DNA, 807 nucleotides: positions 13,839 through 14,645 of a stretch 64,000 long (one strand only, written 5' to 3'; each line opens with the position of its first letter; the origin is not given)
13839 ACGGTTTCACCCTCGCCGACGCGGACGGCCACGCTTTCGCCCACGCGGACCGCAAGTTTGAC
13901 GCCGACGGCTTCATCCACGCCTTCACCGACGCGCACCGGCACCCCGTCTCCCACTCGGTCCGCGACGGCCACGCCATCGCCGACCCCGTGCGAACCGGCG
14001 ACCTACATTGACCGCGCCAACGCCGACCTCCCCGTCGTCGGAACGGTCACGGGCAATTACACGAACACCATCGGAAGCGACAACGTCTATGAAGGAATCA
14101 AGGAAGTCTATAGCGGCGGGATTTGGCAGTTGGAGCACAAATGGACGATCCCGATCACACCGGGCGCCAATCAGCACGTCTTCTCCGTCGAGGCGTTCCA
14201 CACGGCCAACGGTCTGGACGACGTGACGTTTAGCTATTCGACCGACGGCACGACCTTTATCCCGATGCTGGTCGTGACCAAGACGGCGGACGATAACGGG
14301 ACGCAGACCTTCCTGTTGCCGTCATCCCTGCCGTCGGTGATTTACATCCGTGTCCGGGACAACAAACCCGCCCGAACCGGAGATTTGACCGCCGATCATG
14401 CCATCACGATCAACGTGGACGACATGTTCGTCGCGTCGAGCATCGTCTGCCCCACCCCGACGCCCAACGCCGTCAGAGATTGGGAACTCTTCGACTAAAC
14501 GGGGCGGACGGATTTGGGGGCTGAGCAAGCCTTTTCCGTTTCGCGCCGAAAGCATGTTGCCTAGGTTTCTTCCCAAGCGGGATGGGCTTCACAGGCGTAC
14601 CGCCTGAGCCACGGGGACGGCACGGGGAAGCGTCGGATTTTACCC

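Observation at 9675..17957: Tandem pair of giant secreted paralogs built from an unassigned ~190-aa Cys-bounded domain on Pro/Thr-rich stalks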

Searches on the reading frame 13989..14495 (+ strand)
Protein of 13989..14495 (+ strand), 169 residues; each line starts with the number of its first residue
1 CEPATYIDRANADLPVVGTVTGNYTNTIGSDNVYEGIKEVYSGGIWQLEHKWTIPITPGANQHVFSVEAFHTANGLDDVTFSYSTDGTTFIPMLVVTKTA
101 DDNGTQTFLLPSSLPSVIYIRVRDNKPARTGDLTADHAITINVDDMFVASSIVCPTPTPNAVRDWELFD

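Call 5: search_protein_families(library=pfam, proteins=[window:13989-14450:+], max_evalue=1)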
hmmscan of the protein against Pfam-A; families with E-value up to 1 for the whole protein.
window:13989-14450:+ (154 aa): 2 families
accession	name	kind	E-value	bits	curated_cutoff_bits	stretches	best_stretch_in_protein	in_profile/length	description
PF22349.1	Fervidolysin_SD2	-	0.033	14.8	26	0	113-152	43-81/113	Fervidolysin, second beta-sandwich domain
PF20495.3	DUF6727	-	0.044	14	22.3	1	22-92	59-124/152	Family of unknown function (DUF6727)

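Call 6: search_protein_families(library=ncbifam, proteins=[window:13989-14495:+], max_evalue=1)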
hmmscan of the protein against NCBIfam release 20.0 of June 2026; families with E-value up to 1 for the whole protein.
window:13989-14495:+ (169 aa): 0 families

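Call 9: find_homologous_proteins(query=window:13989-14495:+, max_evalue=0.001)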
Query window:13989-14495:+ (169 aa): 1 proteins with E <= 0.001 among 23 candidates.
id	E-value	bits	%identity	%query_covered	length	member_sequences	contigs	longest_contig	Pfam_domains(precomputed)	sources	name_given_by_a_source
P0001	2.0e-54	202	60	91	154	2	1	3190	-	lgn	-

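Call 15: find_encoding_contigs(protein=P0001, flank=10000)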
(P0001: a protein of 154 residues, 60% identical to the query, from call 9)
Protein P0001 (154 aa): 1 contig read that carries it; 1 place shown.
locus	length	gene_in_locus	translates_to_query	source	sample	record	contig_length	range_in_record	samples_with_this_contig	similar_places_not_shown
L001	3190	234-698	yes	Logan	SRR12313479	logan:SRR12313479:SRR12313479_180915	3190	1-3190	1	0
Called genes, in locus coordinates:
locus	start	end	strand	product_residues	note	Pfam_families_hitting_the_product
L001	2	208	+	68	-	?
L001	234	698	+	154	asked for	-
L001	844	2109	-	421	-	PF01408:GFO_IDH_MocA, PF22725:GFO_IDH_MocA_C3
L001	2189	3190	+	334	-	?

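Call 18: search_protein_representatives(alignment_id=A1)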
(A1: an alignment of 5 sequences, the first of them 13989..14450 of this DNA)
Query: 5 sequences, 154 profile positions. Proteins with E-value up to 0.001 (for the whole library): 1434; up to 1e-10: 1004; up to 1e-30: 182. The best 150 are listed.
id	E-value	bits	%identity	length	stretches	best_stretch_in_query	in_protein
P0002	0.0e+00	999.3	-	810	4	1-154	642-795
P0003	5.0e-146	497.3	-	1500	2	1-154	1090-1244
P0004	1.1e-140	479.9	-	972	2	1-154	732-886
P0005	7.8e-82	288.8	-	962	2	7-151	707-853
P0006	1.1e-75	268.9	-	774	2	4-150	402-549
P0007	3.2e-75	267.3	-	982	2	6-151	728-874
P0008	3.7e-75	267.1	-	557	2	5-152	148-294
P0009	9.7e-75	265.8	-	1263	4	10-148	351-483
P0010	1.2e-74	265.5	-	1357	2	5-151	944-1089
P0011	3.0e-72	257.7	-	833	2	7-150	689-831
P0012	7.8e-71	253.1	-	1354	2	9-151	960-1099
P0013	2.5e-66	238.4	-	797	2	7-152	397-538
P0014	2.7e-66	238.3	-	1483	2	9-149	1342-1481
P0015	9.9e-65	233.3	-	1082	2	3-151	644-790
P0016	2.5e-64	231.9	-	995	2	4-151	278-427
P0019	1.9e-61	222.6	-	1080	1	1-154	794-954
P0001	1.2e-55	203.7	-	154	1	17-154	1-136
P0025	2.2e-53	196.4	-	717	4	22-151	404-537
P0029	2.6e-50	186.5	-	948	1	1-154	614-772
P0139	3.0e-32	127.7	-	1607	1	9-149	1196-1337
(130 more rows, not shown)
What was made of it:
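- Checked: Related proteins elsewhere match the profile at E down to 5e-146 (call 18), so this is far beyond chance.
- Large family: 1434 representatives at E<=1e-3, 1004 at <=1e-10 and 182 at <=1e-30 (call 18).
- Tried and rejected: The exhaustive profile search was needed (call 18).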

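Call 25: search_protein_families(library=pfam, alignment_id=A2, max_evalue=0.1)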
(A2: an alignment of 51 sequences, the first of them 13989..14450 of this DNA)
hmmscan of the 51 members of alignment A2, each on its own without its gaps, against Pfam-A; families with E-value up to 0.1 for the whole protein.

A. member 1, window:13989-14450:+ (154 aa): 2 families
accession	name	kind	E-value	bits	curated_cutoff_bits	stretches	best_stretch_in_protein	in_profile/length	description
PF22349.1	Fervidolysin_SD2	-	0.033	14.8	26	0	113-152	43-81/113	Fervidolysin, second beta-sandwich domain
PF20495.3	DUF6727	-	0.044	14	22.3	1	22-92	59-124/152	Family of unknown function (DUF6727)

B. families by the number of members that match (of 51 scanned): 24 families
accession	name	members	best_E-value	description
PF00754.31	F5_F8_type_C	27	1.1e-06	F5/8 type C domain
PF21471.3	Reelin_subrepeat-B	6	1.8e-05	Reelin subrepeat B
PF22633.2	F5_F8_type_C_2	4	1.4e-05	NedA-like, galactose-binding domain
PF20495.3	DUF6727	2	0.0021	Family of unknown function (DUF6727)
PF12254.13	DNA_pol_alpha_N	1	0.00039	DNA polymerase alpha subunit p180 N terminal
PF00894.24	Luteo_coat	1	0.0021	Luteovirus coat protein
PF19219.5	CoV_NSP15_N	1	0.0065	Coronavirus replicase NSP15, N-terminal oligomerisation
PF01833.30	TIG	1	0.013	IPT/TIG domain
PF04670.18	Gtr1_RagA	1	0.025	Gtr1/RagA G protein conserved region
PF08857.17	ParBc_2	1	0.032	Putative ParB-like nuclease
PF22349.1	Fervidolysin_SD2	1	0.033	Fervidolysin, second beta-sandwich domain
PF18027.6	Pepdidase_M14_N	1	0.034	Cytosolic carboxypeptidase N-terminal domain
PF18986.5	DUF5719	1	0.037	Family of unknown function (DUF5719)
PF17829.7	GH115_C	1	0.05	Glycosyl hydrolase family 115 C-terminal domain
PF16490.10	Oxidoreduct_C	1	0.051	Putative oxidoreductase C terminal domain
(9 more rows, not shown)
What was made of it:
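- On Pfam F5_F8_type_C (PF00754) / CBM32: Among 51 diverse relatives, 27 hit at E<0.1, best 1.1e-6 (call 25).
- Closest known: F5/8 type C. Same: Weak but repeated sequence hits from family members: 27 of 51, best E 1.1e-6 (call 25).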

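Call 26: search_solved_structures(query=A2, max_evalue=10, show_alignments=2)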
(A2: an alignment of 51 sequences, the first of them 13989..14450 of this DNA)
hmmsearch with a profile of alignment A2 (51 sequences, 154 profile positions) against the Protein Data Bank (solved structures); distinct sequences matched with E-value up to 10: 4.
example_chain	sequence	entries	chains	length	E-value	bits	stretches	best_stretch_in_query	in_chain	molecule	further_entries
1imu_A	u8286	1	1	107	0.12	15.3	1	17-56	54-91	HYPOTHETICAL PROTEIN HI0257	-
9nnb_J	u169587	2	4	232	0.15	15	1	28-76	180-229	Retron I-A effector PtuB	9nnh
9l7p_H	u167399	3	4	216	1.1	12.2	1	28-60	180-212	TIGR02646 family protein | Retron I-A effector PtuB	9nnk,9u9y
9kjx_F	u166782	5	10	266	1.1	12.2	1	28-61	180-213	TIGR02646 family protein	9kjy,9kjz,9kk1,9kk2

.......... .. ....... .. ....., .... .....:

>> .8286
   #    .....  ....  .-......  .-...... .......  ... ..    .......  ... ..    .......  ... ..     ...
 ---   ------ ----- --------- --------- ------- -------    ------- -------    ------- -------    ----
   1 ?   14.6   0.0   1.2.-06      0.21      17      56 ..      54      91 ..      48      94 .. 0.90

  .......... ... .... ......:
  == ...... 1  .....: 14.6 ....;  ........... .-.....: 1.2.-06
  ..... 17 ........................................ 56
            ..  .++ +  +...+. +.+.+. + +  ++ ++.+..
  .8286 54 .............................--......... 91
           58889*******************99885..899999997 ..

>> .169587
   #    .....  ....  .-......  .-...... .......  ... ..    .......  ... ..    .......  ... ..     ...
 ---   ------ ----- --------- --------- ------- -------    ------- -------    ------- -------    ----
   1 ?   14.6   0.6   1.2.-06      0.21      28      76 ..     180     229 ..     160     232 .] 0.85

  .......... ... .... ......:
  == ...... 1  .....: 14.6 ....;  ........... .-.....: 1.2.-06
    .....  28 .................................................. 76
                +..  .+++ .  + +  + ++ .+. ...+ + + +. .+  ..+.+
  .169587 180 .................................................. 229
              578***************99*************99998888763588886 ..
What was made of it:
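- On CAZy carbohydrate-binding module (any family): A PDB sequence search with the family profile found nothing meaningful (call 26).
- Tried and rejected: A PDB sequence search with the family profile gave only spurious hits at E>0.1 (call 26).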

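Call 27: find_homologous_proteins(query=A2, max_evalue=1e-10)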
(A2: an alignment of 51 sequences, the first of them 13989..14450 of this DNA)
Query A2 (51 sequences) (154 aa, profile of the alignment): 4 proteins with E <= 1e-10 among 1196 candidates.
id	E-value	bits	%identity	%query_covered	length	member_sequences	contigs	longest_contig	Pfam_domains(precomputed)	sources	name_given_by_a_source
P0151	1.2e-55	205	39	93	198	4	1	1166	-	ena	-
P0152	7.4e-55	203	35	92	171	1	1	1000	-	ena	-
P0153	1.6e-54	202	43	94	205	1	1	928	-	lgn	-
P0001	1.7e-39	153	63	90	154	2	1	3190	-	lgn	-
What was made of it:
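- Tried and rejected: Word-indexed homolog searches with one copy and with a 51-sequence alignment gave only 1 and 4 hits (calls 9, 27).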

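Call 31: find_related_loci(query=A3, collection=genome_contigs, flank=6000)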
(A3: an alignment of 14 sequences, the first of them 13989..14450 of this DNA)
Query A3 (154 aa) in genome_contigs; peptide patterns used: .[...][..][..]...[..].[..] (x = any residue, [..] = any of these).
91 stretches matched a pattern; 91 encode a relative of the query (tblastn E <= 1e-3); the best 80 are kept; 80 distinct loci.
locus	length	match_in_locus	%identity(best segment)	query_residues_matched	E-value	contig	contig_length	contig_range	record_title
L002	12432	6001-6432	50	8-150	2e-35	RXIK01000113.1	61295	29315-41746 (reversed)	MAG: Methanosarcinales archaeon isolate ANME-2c-GOS DD1S77SP2S22A_scaffold_44, whole genome shotgun sequence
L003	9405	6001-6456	48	2-152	9e-34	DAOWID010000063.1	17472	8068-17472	MAG TPA_asm: Planctomycetota bacterium isolate CSMAG_2034 CSMAG_2034_k141_2354156_length_17472_cov_24.0000, whole genome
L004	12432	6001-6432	46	8-150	2e-31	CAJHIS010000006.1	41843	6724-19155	MAG: Candidatus Argoarchaeum ethanivorans isolate gfbio:e3339647-f889-4370-9287-4fb5cb688e4c:AG392D22_GoMArc1 genome ass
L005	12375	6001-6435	47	8-151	2e-31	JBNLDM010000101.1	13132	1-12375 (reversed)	MAG: Pontiella sp. isolate C1C2.bin.5.orig k141_1568294, whole genome shotgun sequence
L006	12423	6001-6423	46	10-148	4e-31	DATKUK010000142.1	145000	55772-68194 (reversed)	MAG TPA_asm: Phycisphaerae bacterium isolate SMAG_U14105 k141_1518236, whole genome shotgun sequence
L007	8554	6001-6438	48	8-150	6e-31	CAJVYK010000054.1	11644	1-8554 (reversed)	TPA_asm: uncultured bacterium isolate DRR093005_bin.34_MetaBAT_v2.12.1_MAG genome assembly, contig: NODE_2307_length_116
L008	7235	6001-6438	46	7-151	1e-30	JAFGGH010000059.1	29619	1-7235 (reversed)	MAG: Sedimentisphaerales bacterium isolate Zod_Metabat.138 k87_8230028, whole genome shotgun sequence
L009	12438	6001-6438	47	9-151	2e-30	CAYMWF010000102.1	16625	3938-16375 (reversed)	MAG TPA_asm: uncultured Gemmatimonadota bacterium isolate binchicken_co97_173 genome assembly, contig: NODE_14067_length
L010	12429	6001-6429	45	7-148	2e-30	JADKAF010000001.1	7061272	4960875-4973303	MAG: Planctomycetota bacterium isolate Lyne_18-Q3-R50-59_MAXAC.409 tig00000050-10-70511450, whole genome shotgun sequenc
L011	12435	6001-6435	47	8-150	2e-30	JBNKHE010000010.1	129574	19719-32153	MAG: Pontiella sp. isolate E1E2.bin.11.permissive NODE_10_length_129574_cov_8.600562, whole genome shotgun sequence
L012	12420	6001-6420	45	10-148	4e-30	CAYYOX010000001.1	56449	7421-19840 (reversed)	MAG TPA_asm: uncultured Planctomycetaceae bacterium isolate SRP179991_co3_33 genome assembly, contig: NODE_73_length_564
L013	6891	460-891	45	10-152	5e-30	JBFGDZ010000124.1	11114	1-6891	MAG: Candidatus Polarisedimenticolia bacterium isolate Mix_sand02.2020.12.D.6 k141_2381266_length_11114_cov_13.5242, who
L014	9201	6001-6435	44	8-151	7e-30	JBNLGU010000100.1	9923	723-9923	MAG: Pontiella sp. isolate C1.bin.1.strict NODE_100_length_9923_cov_3.524985, whole genome shotgun sequence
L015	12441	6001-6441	43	6-150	8e-30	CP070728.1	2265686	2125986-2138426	MAG: Planctomycetota bacterium isolate bin43 chromosome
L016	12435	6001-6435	46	8-151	8e-30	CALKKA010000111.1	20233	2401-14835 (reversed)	MAG: uncultured Phycisphaerae bacterium isolate N4_Bin_METABAT__100_sub_1 genome assembly, contig: c_000004791885, whole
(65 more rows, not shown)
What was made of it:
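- It is found in phyla and archaea with unrelated envelopes and secretion systems (call 31).
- Tried and rejected: It succeeded with A3 (call 31).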

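Call 35: predict_structure(alignment_id=A2)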
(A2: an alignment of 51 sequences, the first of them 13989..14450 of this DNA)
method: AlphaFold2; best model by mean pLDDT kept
length: 154 residues; sequences in the alignment: 51
mean_pLDDT: 94.7   pTM: 0.90
mean pLDDT of the five models: 94.7, 94.6, 94.3, 94.3, 94.1
residues with pLDDT >= 90: 132; 70-90: 17; 50-70: 5; < 50: 0
segments of 3 or more residues with pLDDT < 50: none
pLDDT, mean of each block of 10 residues (from residue 1): 96 98 98 97 93 98 98 88 98 97 98 98 85 78 98 95
secondary structure, 60 per line:
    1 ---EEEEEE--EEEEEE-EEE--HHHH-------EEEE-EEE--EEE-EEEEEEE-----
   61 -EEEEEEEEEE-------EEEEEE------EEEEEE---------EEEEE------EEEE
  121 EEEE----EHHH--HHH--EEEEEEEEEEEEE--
elements in order: E4-9 E12-17 E19-21 H24-27 E35-38 E40-42 E45-47 E49-55 E62-71 E79-84 E91-96 E106-110 E117-124 E140-152
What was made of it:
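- On Pfam F5_F8_type_C (PF00754) / CBM32: AF2 pLDDT 94.7 (call 35).
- The fold prediction is high-confidence (call 35).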

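Call 45: search_protein_families(library=ncbifam, alignment_id=A2, max_evalue=0.1)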
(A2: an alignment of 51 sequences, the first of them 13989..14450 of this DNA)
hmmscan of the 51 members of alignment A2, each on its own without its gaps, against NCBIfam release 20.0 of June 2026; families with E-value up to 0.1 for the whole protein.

A. member 1, window:13989-14450:+ (154 aa): 0 families

B. families by the number of members that match (of 51 scanned): 6 families
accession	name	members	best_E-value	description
NF038128.1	choice_anch_J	9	2.4e-07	choice-of-anchor J domain-containing protein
NF041940.1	choice_anch_X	1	0.00055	choice-of-anchor X domain-containing protein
NF033485.1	small_SCO1431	1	0.0018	SCO1431 family membrane protein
NF046121.1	lipo_SCO7460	1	0.0097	SCO7460 family lipoprotein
NF010147.0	PRK13623.1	1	0.086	iron-sulfur cluster insertion protein ErpA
NF040477.1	chlor_oxi_RclA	1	0.098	reactive chlorine resistance oxidoreductase RclA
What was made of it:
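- Closest known: NCBIfam choice-of-anchor domains. Same: 9 of 51 members hit choice-of-anchor J weakly (call 45).
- Weak sequence links: F5_F8_type_C in 27 of 51 members (best 1.1e-6) and choice-of-anchor J in 9 of 51 (calls 25, 45).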

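Call 46: fold_search(model_id=the predicted structure, library=pdb)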
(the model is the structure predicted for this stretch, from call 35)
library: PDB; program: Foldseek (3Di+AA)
matches with E <= 10: 1656; with E <= 0.001: 60
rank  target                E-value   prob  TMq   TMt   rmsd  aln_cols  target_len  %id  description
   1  8a28_A                1.8e-05  1.00  0.46  0.22   9.3       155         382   15  Structure of the astacin zymogen of LAST-MAM from Limulus polyphemus (released 2022-10-19)
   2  2xon_L                3.3e-05  1.00  0.48  0.50   9.0       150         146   11  Structure of TmCBM61 in complex with beta-1,4-galactotriose at 1.4 A resolution (released 2010-09-08)
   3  8u10_1                4.0e-05  1.00  0.32  0.14  11.5       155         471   15  In situ cryo-EM structure of bacteriophage P22 gp1:gp4:gp5:gp10:gp9 N-term complex in conformation 1 at 3.2A resolutio (released 2023-11-22)
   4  2xom_A                4.5e-05  1.00  0.49  0.51   8.9       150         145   10  Atomic resolution structure of TmCBM61 in complex with beta-1,4- galactotriose (released 2010-09-08)
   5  2zex_A                5.8e-05  1.00  0.45  0.47   5.0       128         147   17  Family 16 carbohydrate binding module (released 2008-03-04)
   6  4d0q                  7.6e-05  1.00  0.47  0.45   9.0       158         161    8  Hyaluronan Binding Module of the Streptococcal Pneumoniae Hyaluronate Lyase (released 2014-08-06)
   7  2zew_B                8.4e-05  1.00  0.46  0.48   4.9       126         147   15  Family 16 Cabohydrate Binding Domain Module 1 (released 2008-03-04)
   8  8hhv_A                8.9e-05  1.00  0.50  0.19   8.2       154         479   13  endo-alpha-D-arabinanase EndoMA1 from Microbacterium arabinogalactanolyticum (released 2023-08-16)
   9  7kwc                  1.3e-04  1.00  0.41  0.28  10.6       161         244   11  Surface glycan-binding protein B (truncated) from Bacteroides thetaiotaomicron (released 2021-02-17)
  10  2zey_A                2.1e-04  1.00  0.46  0.48   4.9       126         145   15  Family 16 carbohydrate binding module (released 2008-03-04)
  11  9vak_A                2.1e-04  1.00  0.49  0.47   6.9       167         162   14  Carbohydrate-binding module 32 of LnbB from Bifidobacterium bifidum, LNB complex (released 2025-08-13)
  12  1w8z_A                2.1e-04  1.00  0.38  0.39   9.8       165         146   10  CBM29-2 mutant K85A: Probing the Mechanism of Ligand Recognition by Family 29 Carbohydrate Binding Modules (released 2005-03-22)
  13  3oeb_A                2.4e-04  1.00  0.45  0.48   5.0       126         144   16  Crystal structure of the Q121E mutant of C.polysaccharolyticus CBM16-1 bound to mannopentaose (released 2010-08-25)
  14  3oea_A                2.5e-04  1.00  0.45  0.47   4.9       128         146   17  Crystal structure of the Q121E mutants of C.polysaccharolyticus CBM16-1 bound to cellopentaose (released 2010-08-25)
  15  2wdb_D                2.7e-04  1.00  0.38  0.40   8.8       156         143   12  A family 32 carbohydrate-binding module, from the Mu toxin produced by Clostridium perfringens, in complex with beta-D (released 2009-05-05)
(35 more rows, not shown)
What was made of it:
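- On Pfam F5_F8_type_C (PF00754) / CBM32: Foldseek probability 1.00 (call 46).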

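Call 50: search_protein_families(library=pfam, alignment_id=A4, max_evalue=0.00001)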
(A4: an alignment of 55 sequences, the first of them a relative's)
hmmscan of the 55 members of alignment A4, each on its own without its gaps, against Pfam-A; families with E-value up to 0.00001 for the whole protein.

A. member 1, P0004 (972 aa): 2 families
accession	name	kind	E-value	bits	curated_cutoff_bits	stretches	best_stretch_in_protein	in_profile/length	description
PF22544.2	HYDIN_VesB_CFA65-like_Ig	-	1.4e-09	38.5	25.5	1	250-336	10-89/100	HYDIN/CFA65/VesB-like, Ig-like domain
PF22073.2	Cep192_D4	-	2.5e-08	34.5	35.5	1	257-335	16-98/112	Cep192 domain 4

B. families by the number of members that match (of 55 scanned): 52 families (the first 25 are shown)
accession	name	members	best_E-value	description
PF00041.27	fn3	15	2.1e-20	Fibronectin type III domain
PF03160.20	Calx-beta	12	1.3e-25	Calx-beta domain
PF00754.31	F5_F8_type_C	9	3.4e-21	F5/8 type C domain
PF17963.7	Big_9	4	4.7e-36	Bacterial Ig domain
PF17892.7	Cadherin_5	4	6.8e-28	Cadherin-like domain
PF22352.2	K319L-like_PKD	4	3.4e-22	K319L-like, PKD domain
PF21471.3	Reelin_subrepeat-B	4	3e-08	Reelin subrepeat B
PF18998.6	Flg_new_2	3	3.5e-71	Divergent InlB B-repeat domain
PF18911.6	PKD_4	3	6.1e-58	PKD domain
PF00801.26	PKD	3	4.8e-37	PKD domain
PF00082.27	Peptidase_S8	3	7.8e-29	Subtilase family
PF13229.12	Beta_helix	3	3.6e-17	Right handed beta helix region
PF24489.1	Ig_J_second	3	4.7e-12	Tip attachment protein J second Ig-like domain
PF16656.11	Pur_ac_phosph_N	3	9.8e-09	Purple acid Phosphatase, N-terminal domain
PF11824.13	DUF3344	2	5.5e-65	Protein of unknown function (DUF3344)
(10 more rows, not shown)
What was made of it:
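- Closest known: Type-B beta-sandwich CBMs. Different: In the sample scanned the domain is seldom attached to glycoside hydrolases (call 50).
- Partner domains in 55 family proteins are typical extracellular modules: fn3 15, Calx-beta 12, Big_9, cadherin-like, PKD, subtilase, beta-helix, LamG, GDSL, T9SS tail (call 50). Partner domains are mostly adhesin or matrix-type repeats rather than CAZyme catalytic domains (call 50). The very wide taxonomic spread, including archaea, with many different partner domains argues for a generic ligand rather than a lineage-specific protein partner (calls 31, 50).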

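Call 59: find_encoding_contigs(protein=P0004, flank=10000, max_places=4)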
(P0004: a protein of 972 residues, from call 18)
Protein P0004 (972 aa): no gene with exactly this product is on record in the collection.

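Call 60: find_encoding_contigs(protein=P0019, flank=10000, max_places=4)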
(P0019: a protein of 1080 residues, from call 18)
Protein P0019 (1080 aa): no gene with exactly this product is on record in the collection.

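Call 61: find_encoding_contigs(protein=P0029, flank=10000, max_places=4)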
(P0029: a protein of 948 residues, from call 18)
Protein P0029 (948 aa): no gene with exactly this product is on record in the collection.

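Call 62: list_cluster_members(proteins=[P0003, P0004, P0019, P0029, P0025, P0002, P0005, P0013])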
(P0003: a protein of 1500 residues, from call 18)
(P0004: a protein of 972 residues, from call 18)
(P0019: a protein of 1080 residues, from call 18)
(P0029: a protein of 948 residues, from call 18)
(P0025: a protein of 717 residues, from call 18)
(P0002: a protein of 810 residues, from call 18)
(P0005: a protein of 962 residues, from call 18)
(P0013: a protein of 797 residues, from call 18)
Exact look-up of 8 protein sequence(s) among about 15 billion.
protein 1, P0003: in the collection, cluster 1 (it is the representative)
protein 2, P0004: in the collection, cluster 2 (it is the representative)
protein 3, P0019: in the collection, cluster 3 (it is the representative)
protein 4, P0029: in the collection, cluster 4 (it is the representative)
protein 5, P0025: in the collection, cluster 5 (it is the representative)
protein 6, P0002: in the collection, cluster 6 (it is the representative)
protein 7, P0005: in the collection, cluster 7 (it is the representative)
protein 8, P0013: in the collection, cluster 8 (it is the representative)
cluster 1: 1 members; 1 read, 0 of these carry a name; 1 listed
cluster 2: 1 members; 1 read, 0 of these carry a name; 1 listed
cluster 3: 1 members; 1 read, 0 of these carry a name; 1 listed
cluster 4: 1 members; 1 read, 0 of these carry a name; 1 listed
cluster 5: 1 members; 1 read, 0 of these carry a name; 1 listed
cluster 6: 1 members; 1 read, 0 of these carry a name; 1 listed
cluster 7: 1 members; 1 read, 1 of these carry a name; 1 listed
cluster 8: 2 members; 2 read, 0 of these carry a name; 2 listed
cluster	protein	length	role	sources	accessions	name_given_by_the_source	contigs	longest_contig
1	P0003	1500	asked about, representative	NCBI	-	-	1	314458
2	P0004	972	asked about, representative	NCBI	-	-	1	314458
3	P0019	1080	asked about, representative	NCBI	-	-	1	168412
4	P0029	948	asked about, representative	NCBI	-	-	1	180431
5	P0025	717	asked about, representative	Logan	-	-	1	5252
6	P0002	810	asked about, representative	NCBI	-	-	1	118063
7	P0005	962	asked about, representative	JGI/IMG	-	hypothetical protein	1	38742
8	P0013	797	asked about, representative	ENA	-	-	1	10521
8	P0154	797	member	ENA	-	-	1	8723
